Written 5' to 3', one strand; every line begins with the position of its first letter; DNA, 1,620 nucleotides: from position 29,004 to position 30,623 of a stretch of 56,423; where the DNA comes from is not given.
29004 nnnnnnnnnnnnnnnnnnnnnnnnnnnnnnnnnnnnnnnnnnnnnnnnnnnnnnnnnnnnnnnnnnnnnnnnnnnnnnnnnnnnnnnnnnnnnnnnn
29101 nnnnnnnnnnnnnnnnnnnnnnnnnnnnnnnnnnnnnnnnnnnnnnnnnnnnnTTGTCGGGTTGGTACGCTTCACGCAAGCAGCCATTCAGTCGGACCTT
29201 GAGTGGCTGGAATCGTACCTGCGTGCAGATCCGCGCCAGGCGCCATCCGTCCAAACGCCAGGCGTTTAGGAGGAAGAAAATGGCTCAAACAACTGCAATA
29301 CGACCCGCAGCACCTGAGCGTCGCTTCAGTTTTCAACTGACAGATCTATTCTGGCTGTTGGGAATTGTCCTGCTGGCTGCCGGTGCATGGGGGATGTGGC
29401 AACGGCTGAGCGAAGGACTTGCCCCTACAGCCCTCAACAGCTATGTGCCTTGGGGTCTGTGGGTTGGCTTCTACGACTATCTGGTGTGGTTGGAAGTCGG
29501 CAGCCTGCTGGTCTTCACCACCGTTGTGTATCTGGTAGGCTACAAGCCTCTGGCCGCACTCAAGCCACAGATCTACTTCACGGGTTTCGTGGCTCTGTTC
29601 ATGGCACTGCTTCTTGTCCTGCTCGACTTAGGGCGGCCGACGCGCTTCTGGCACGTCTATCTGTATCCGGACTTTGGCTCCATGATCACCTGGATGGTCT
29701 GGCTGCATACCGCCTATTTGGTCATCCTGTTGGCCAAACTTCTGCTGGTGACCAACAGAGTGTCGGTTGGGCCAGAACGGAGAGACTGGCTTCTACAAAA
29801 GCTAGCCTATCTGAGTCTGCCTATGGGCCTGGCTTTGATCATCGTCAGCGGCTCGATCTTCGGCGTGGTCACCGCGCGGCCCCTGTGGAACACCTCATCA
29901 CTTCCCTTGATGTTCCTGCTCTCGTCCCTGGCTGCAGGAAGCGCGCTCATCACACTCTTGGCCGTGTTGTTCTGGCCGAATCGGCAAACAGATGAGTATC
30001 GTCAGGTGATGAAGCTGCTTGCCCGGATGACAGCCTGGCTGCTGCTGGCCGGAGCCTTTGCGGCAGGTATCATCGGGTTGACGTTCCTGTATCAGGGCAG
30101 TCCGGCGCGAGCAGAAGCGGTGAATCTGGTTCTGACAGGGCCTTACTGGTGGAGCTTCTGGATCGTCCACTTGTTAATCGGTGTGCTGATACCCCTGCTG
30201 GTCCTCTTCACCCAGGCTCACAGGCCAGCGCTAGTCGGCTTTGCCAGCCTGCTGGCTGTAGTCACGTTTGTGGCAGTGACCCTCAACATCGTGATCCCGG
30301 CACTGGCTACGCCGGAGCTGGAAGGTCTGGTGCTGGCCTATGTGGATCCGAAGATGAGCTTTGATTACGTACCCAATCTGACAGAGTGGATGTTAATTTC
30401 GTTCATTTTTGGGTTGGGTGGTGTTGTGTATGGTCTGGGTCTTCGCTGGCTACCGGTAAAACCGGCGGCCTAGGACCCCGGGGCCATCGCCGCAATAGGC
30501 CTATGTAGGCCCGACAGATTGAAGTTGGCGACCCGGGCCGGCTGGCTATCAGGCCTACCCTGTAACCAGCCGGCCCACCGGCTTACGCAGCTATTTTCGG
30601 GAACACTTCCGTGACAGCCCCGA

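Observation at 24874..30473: Uncharacterised Tat-exported molybdoenzyme operon (B-A-chaperone-C order, both A and B with twin-arginine signals)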

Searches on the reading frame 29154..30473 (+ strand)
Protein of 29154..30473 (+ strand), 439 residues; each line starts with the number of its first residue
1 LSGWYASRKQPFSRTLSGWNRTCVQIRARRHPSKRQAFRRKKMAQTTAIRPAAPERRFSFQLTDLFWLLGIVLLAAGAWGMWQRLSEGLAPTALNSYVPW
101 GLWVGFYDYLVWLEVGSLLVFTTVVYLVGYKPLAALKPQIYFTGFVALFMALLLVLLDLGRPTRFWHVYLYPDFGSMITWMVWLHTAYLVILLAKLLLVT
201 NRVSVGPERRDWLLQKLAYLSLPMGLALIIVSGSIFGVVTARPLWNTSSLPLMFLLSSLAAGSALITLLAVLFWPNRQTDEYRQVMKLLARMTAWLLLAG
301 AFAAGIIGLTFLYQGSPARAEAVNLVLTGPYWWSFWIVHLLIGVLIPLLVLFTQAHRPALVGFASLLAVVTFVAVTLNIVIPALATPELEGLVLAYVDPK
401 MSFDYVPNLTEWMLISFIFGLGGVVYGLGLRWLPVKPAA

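Call 3: search_protein_families(library=pfam, proteins=[window:29154-30473:+])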
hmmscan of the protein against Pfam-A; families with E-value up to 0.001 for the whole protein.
window:29154-30473:+ (439 aa): 2 families
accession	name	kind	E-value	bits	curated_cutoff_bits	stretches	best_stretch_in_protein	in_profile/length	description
PF03916.19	NrfD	-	1.6e-28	100.7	25.8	1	96-386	7-311/313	Polysulphide reductase, NrfD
PF14589.11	NrfD_2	-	7.5e-08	32.9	27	1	129-366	39-258/281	Polysulfide reductase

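Call 4: search_protein_families(library=ncbifam, proteins=[window:29154-30473:+])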
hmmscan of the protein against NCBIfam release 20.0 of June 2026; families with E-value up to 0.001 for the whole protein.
window:29154-30473:+ (439 aa): 6 families
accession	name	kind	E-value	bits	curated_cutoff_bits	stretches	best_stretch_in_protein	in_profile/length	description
NF045798.1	DsrP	equivalog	9.3e-22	77.9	350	1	70-427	18-334/346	sulfate reduction electron transfer complex DsrMKJOP subunit DsrP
NF041784.1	mnquin_red_QrcD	equivalog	2.4e-18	66.6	570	1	67-437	21-402/408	menaquinone reductase integral membrane subunit QrcD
NF045714.1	sulf_resp_HmcC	equivalog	4.1e-10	39.5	550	1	69-428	7-360/376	sulfate respiration complex protein HmcC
TIGR03148.1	cyt_nit_nrfD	equivalog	2.4e-08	33.6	347.6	1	144-355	56-279/316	cytochrome c nitrite reductase subunit NrfD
NF008133.1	PRK10881.1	equivalog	3.1e-07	30.2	450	1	65-438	15-376/377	Ni/Fe-hydrogenase cytochrome b subunit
NF011568.0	PRK14992.1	equivalog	1.7e-06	27.7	314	1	103-361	22-263/341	tetrathionate reductase subunit TtrC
